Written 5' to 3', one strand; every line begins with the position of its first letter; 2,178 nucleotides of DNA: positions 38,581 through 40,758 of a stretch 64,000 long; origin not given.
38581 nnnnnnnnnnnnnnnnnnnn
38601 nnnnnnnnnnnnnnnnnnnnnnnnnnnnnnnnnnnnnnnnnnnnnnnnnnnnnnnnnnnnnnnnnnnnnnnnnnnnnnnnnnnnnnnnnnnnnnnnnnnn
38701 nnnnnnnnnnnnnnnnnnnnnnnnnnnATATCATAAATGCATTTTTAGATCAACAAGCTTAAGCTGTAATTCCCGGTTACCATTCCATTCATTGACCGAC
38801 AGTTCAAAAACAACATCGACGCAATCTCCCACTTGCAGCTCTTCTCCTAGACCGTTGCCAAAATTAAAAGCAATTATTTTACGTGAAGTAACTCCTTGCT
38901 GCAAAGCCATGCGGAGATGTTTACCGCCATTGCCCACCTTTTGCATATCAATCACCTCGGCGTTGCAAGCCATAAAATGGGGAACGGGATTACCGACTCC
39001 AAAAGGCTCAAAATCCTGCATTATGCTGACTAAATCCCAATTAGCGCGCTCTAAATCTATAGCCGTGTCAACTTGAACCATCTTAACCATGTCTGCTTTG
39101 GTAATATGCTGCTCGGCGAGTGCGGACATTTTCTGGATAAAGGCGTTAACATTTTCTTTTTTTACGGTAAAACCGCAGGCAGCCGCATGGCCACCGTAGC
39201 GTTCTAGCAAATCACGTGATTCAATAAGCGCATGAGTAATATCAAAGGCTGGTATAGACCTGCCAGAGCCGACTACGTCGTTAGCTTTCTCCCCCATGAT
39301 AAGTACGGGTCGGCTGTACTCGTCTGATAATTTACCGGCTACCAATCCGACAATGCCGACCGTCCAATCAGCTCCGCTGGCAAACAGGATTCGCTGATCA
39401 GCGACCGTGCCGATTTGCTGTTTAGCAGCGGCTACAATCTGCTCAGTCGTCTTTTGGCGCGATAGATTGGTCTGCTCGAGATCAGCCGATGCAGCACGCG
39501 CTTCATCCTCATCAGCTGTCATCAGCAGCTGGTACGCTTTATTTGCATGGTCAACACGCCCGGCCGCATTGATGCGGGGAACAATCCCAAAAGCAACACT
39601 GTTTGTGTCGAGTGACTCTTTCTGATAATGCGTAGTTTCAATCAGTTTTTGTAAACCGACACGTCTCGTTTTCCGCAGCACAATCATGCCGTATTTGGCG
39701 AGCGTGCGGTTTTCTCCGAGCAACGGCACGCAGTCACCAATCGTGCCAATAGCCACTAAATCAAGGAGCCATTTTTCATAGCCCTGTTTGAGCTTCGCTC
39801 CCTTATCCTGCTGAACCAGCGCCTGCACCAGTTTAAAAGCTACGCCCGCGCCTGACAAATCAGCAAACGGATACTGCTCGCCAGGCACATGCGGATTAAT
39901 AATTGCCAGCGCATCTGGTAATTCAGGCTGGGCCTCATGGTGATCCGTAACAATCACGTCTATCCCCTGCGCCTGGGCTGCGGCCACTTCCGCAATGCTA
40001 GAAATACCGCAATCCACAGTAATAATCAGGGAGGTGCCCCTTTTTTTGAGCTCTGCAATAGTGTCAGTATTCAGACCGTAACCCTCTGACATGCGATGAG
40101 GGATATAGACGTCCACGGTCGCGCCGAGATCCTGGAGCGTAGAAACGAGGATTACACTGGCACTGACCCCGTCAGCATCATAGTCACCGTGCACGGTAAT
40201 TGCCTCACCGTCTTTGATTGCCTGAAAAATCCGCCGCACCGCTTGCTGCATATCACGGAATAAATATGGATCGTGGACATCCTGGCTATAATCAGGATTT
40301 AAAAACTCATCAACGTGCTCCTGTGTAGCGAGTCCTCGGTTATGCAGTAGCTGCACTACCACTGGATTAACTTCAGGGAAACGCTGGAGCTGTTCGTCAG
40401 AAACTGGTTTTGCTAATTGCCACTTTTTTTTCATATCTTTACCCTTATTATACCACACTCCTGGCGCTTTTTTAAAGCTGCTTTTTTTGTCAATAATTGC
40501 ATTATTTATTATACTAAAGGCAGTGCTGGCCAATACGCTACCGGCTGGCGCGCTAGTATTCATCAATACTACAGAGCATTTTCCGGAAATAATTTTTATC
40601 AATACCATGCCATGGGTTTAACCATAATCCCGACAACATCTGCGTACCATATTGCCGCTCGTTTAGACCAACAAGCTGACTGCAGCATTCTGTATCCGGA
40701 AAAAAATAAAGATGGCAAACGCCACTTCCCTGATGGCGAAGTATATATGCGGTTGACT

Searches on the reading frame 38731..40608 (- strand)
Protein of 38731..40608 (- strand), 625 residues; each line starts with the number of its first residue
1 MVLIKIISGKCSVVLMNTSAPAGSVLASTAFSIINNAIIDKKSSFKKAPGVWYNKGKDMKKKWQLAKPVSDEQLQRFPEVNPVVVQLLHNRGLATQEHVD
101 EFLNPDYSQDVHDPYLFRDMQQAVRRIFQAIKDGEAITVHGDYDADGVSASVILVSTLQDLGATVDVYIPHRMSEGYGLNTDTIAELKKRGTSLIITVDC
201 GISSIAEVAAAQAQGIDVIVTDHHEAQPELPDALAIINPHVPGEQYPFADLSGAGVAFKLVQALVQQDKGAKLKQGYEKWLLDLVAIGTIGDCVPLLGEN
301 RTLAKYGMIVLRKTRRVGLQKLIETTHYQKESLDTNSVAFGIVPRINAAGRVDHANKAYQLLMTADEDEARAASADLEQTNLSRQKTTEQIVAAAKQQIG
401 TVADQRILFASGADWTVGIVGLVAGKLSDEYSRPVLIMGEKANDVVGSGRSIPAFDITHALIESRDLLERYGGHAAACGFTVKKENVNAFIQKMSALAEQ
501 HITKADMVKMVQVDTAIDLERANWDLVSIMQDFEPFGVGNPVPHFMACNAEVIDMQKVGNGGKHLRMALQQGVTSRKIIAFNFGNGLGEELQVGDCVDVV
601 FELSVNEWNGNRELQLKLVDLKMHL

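Call 10: search_protein_families(library=pfam, proteins=[window:38731-40608:-])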
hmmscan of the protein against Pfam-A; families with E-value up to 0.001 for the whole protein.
window:38731-40608:- (625 aa): 3 families
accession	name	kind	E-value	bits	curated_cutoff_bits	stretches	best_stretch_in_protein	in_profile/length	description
PF01368.27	DHH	-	2.5e-28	99.3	28.1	1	137-289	2-125/125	DHH family, N-terminal domain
PF17768.7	RecJ_OB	-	6.1e-28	97.5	27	1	513-620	1-107/107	RecJ OB domain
PF02272.25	DHHA1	-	2.2e-11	44.5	25.9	1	405-498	2-100/102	DHHA1 domain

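Call 14: find_homologous_proteins(query=window:38731-40608:-, max_evalue=1e-30)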
Query window:38731-40608:- (625 aa): 7998 proteins with E <= 1e-30 among 8000 candidates; the best 120 are listed.
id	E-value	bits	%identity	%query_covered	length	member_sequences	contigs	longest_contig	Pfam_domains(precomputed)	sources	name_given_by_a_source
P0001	0.0e+0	1366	100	98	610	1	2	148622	PF01368.28,PF17768.8,PF02272.25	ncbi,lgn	-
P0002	2.6e-253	860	65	90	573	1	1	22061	PF01368.28,PF17768.8,PF02272.25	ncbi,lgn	-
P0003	3.3e-252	856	65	90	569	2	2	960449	PF01368.28,PF17768.8,PF02272.25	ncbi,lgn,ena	ncbi:MAG: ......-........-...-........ exonuclease RecJ [Patescibacteria group bacterium]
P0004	7.2e-251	852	65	90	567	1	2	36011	PF01368.28,PF17768.8,PF02272.25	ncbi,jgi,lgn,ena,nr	ncbi:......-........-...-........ exonuclease RecJ [Patescibacteria group bacterium]|nr:single-stran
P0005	1.3e-245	835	64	90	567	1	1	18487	PF01368.28,PF17768.8,PF02272.25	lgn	-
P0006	2.2e-244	831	64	90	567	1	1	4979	PF01368.28,PF17768.8,PF02272.25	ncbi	-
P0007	1.4e-243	828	62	90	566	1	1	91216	PF01368.28,PF17768.8,PF02272.25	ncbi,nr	ncbi:MAG: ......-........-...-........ exonuclease RecJ [bacterium]|nr:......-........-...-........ 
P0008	3.3e-243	827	63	90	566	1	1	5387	PF01368.28,PF17768.8,PF02272.25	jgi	-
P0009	5.7e-243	826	63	90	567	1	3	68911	PF01368.28,PF17768.8,PF02272.25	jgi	-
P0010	4.4e-242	823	64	90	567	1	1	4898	PF01368.28,PF17768.8,PF02272.25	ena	-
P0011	5.1e-242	823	62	90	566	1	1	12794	PF01368.28,PF17768.8,PF02272.25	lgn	-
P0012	9.6e-242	822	61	91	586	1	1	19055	PF01368.28,PF17768.8,PF02272.25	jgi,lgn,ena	-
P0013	5.4e-237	806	61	90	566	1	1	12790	PF01368.28,PF17768.8,PF02272.25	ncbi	-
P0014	2.9e-236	804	62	91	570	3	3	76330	PF01368.28,PF17768.8,PF02272.25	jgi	-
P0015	9.7e-236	802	62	90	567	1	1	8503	PF01368.28,PF17768.8,PF02272.25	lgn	-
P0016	4.1e-235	800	61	90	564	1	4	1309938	PF01368.28,PF17768.8,PF02272.25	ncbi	ncbi:MAG: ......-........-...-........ exonuclease RecJ [Candidatus Kerfeldbacteria bacterium]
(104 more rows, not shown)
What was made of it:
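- Organism: RecJ homologues are named Patescibacteria or Kerfeldbacteria (call 14).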

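Call 15: find_encoding_contigs(protein=P0003, flank=10000, max_places=2)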
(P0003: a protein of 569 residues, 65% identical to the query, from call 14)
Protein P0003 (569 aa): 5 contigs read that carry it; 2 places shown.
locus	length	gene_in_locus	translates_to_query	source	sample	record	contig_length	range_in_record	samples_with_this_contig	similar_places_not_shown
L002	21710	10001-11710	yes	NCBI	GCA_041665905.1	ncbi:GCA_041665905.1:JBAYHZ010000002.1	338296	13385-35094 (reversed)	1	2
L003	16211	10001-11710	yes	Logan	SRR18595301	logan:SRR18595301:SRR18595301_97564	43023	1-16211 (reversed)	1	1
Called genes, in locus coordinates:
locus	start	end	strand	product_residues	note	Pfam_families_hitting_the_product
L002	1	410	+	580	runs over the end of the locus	PF01558:POR, PF01855:POR_N, PF02780:Transketolase_C, PF17147:PFOR_II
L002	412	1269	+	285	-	PF02775:TPP_enzyme_C, PF12367:PFO_beta_C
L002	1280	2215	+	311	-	PF00294:PfkB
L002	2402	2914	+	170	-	-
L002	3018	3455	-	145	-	-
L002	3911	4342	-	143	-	PF00293:NUDIX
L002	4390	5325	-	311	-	PF01207:Dus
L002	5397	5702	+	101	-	-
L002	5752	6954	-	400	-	PF12704:MacB_PCD, PF02687:FtsX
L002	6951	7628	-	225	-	PF00005:ABC_tran, PF02463:SMC_N (faint), PF13401:AAA_22 (faint), PF13304:AAA_21 (faint)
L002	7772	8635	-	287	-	PF13793:Pribosyltran_N, PF00156:Pribosyltran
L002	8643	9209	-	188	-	PF12917:YfbR-like, PF13023:HD_3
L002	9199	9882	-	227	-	PF01066:CDP-OH_P_transf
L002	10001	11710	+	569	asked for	PF01368:DHH, PF02272:DHHA1, PF17768:RecJ_OB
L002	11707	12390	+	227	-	PF02585:PIG-L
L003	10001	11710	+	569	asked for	PF01368:DHH, PF02272:DHHA1, PF17768:RecJ_OB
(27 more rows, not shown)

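Call 16: find_encoding_contigs(protein=P0016, flank=10000, max_places=2)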
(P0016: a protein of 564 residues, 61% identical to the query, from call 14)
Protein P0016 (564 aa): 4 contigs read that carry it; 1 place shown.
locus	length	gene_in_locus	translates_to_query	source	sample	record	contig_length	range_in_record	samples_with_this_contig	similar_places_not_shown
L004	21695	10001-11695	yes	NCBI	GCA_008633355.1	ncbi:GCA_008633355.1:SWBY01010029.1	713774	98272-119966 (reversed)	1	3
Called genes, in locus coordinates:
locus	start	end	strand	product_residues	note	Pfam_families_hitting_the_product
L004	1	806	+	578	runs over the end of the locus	PF01558:POR, PF01855:POR_N, PF02780:Transketolase_C, PF17147:PFOR_II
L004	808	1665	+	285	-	PF02775:TPP_enzyme_C, PF12367:PFO_beta_C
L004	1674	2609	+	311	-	PF00294:PfkB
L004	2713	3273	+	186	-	PF02698:DUF218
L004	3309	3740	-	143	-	PF00293:NUDIX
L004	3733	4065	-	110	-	-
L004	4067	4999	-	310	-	PF01207:Dus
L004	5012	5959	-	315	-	PF02786:CPSase_L_D2 (weak), PF08443:RimK (faint), PF07478:Dala_Dala_lig_C (weak), PF02955:GSH-S_ATP (faint)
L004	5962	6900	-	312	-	PF02786:CPSase_L_D2 (weak), PF08443:RimK (weak), PF07478:Dala_Dala_lig_C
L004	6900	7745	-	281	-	PF07478:Dala_Dala_lig_C, PF08443:RimK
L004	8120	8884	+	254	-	-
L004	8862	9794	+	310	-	-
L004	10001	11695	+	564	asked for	PF01368:DHH, PF02272:DHHA1, PF17768:RecJ_OB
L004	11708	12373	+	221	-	PF03602:Cons_hypoth95 (weak), PF05175:MTS, PF06325:PrmA, PF10354:BMT5-like (weak), PF13847:Methyltransf_31, PF08241:Methyltransf_11 (weak), PF13649:Methyltransf_25 (weak)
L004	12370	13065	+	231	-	PF02585:PIG-L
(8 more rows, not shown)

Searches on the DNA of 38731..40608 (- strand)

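Call 19: search_rna_families(sources=[L002, L004], threshold=gathering, show_alignments=0)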
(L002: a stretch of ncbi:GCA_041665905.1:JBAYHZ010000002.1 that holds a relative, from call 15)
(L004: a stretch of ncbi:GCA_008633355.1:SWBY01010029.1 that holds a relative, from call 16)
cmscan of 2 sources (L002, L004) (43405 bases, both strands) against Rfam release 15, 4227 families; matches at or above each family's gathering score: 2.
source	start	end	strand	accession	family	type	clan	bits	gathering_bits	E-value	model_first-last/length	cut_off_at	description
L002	14442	15021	+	RF00010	RNaseP_bact_a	Gene; ribozyme;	CL00002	212.9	100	8.1e-68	1-367/367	no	Bacterial RNase P class A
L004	14424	14903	+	RF00010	RNaseP_bact_a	Gene; ribozyme;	CL00002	208.2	100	3.1e-66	1-367/367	no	Bacterial RNase P class A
